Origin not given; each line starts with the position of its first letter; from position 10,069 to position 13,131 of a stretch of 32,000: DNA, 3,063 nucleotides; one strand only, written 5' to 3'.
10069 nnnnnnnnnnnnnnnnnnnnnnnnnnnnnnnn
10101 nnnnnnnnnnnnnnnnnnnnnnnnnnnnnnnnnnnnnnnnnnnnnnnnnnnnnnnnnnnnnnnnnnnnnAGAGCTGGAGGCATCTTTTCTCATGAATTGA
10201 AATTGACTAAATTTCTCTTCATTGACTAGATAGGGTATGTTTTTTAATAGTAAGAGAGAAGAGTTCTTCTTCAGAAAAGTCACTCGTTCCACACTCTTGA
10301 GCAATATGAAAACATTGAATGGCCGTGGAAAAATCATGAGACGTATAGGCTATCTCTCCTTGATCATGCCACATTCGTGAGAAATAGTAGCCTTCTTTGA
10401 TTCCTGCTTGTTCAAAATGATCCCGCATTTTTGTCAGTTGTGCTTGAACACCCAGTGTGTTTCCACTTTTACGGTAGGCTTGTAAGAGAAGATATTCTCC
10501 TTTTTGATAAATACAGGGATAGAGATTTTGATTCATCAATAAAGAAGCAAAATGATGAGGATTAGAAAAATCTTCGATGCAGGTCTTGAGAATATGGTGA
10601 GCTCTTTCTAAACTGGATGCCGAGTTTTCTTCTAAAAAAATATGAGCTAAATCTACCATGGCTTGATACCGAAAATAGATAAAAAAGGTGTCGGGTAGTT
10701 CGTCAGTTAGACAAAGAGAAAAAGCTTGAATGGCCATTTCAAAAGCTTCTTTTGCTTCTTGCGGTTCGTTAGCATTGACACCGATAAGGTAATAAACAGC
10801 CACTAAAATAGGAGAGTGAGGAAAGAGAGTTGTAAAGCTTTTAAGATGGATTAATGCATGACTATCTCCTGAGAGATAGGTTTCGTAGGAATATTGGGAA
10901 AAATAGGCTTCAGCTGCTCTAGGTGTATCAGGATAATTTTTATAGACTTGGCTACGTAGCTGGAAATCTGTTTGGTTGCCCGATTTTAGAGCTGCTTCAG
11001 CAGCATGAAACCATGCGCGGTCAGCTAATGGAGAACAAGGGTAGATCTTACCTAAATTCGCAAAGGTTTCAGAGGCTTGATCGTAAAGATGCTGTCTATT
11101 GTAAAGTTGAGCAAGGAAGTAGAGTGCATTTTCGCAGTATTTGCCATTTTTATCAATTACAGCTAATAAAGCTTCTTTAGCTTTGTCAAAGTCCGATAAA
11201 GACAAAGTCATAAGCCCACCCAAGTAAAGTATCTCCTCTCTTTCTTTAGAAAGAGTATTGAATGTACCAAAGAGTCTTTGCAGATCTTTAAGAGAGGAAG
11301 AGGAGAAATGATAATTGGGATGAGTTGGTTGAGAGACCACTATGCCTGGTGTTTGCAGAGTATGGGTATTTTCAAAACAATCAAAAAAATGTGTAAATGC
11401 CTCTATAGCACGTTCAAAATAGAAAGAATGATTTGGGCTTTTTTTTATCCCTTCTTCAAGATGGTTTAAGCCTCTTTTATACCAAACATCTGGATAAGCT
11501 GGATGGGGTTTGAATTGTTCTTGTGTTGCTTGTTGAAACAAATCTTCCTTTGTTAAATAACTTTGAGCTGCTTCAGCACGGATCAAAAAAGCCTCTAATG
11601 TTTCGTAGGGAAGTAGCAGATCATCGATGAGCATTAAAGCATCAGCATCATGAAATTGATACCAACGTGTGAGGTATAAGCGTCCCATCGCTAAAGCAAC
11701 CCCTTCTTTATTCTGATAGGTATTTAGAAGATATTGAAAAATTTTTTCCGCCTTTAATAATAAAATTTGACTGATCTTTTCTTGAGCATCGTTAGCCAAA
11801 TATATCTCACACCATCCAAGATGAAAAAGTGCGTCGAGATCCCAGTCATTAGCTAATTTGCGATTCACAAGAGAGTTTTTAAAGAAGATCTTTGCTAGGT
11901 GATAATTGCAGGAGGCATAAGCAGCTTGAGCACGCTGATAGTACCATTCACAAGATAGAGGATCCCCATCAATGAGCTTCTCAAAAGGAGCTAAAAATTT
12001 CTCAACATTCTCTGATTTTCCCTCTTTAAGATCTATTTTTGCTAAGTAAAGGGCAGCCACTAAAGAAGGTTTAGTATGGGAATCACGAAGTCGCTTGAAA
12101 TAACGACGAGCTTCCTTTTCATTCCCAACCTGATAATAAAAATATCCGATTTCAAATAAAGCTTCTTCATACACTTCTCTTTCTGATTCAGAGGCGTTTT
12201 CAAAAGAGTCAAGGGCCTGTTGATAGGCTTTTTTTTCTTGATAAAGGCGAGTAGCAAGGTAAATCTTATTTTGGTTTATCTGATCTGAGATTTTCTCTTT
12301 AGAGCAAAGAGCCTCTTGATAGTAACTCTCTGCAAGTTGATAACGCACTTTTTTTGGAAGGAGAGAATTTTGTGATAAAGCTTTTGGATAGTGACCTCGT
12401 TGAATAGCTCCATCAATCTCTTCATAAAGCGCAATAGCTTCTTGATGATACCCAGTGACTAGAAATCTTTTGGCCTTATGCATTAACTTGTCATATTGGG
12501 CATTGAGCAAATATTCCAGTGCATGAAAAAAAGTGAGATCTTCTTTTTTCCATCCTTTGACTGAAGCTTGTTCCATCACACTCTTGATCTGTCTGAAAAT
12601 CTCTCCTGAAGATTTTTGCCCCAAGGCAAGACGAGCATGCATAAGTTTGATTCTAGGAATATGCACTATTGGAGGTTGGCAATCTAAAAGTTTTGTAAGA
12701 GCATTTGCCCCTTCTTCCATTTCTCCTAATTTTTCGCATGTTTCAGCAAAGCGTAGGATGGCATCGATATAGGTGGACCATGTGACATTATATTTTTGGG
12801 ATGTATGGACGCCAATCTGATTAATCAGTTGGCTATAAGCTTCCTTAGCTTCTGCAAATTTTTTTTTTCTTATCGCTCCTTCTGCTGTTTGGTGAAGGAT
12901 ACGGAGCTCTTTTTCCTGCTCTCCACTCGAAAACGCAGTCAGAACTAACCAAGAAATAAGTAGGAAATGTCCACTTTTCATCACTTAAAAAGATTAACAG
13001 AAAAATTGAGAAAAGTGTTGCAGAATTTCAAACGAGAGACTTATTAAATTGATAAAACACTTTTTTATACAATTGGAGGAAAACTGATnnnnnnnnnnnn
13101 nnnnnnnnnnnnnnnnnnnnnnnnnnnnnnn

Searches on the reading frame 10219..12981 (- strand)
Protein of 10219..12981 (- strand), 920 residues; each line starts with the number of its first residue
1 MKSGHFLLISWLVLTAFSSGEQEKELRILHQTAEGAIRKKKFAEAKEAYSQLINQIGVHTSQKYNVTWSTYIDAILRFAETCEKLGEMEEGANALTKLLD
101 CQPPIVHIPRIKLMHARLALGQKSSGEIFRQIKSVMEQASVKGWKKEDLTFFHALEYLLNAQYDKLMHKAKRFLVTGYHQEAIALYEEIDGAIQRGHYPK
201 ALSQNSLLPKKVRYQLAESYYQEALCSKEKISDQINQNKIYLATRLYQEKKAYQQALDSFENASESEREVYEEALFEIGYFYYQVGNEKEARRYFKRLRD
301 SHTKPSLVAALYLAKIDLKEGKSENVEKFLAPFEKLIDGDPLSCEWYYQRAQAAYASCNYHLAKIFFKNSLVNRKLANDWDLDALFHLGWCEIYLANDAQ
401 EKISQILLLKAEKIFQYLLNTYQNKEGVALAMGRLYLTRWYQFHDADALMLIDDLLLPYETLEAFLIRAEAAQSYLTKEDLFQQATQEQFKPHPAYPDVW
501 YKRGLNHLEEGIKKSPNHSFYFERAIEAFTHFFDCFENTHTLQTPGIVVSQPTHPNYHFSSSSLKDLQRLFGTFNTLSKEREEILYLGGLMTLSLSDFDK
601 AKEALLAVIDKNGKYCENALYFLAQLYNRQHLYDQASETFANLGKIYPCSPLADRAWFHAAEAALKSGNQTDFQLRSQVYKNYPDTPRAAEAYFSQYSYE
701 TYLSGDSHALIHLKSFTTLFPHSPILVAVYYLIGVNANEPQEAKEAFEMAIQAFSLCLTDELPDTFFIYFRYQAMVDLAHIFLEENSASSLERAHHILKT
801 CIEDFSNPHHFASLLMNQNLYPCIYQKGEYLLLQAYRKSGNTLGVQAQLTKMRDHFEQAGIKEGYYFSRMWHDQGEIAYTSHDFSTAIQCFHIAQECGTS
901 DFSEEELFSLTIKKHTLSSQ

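Call 44: search_protein_families(library=ncbifam, proteins=[window:10219-12981:-], max_evalue=0.01)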
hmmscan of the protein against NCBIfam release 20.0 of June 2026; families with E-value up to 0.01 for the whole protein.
window:10219-12981:- (920 aa): 6 families
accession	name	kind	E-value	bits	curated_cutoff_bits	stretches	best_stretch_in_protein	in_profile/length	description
TIGR02795.1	tol_pal_ybgF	equivalog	6.2e-14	52.6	90.1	1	592-692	12-115/119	tol-pal system protein YbgF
TIGR03302.1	OM_YfiO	subfamily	7.1e-09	35.5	81.4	1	612-695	28-112/239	outer membrane protein assembly factor BamD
NF008068.0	PRK10803.1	equivalog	5.4e-06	26.5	383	1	597-692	158-256/263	cell division protein CpoB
NF008753.0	PRK11788.1-1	equivalog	0.00021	20.5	395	1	233-324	210-299/389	lipopolysaccharide assembly protein LapB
NF008757.0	PRK11788.1-5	equivalog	0.0012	18.1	363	0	241-330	218-305/388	lipopolysaccharide assembly protein LapB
NF050186.1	TransRegGliRPseudo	equivalog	0.0084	15.5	570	0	202-261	230-288/338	AraC family transcriptional regulator GliR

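Call 45: search_protein_families(library=pfam, proteins=[window:10219-12981:-], max_evalue=0.01)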
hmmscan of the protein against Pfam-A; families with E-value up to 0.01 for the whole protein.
window:10219-12981:- (920 aa): 8 families
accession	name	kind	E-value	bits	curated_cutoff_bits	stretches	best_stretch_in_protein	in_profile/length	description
PF13428.12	TPR_14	-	1.1e-08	35.4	23.5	0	618-655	2-39/44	Tetratricopeptide repeat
PF14559.12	TPR_19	-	5.2e-08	33.6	25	1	250-312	4-65/68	Tetratricopeptide repeat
PF13432.12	TPR_16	-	3.9e-06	27.6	32.7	0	594-637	9-51/65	Tetratricopeptide repeat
PF07719.23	TPR_2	-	2.9e-05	24.3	27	0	273-298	2-27/34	Tetratricopeptide repeat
PF13424.12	TPR_12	-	0.00048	20.7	30.1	0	251-299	24-72/77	Tetratricopeptide repeat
PF25575.1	TPR_BSK1_C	-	0.0013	19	42.2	0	22-59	38-75/118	Serine/threonine-protein kinase BSK1-like, TPR repeats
PF13174.12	TPR_6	-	0.0027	18.7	26.3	0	273-302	1-30/33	Tetratricopeptide repeat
PF10602.15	RPN7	-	0.004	17.3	29.6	1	249-338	15-104/174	26S proteasome subunit RPN7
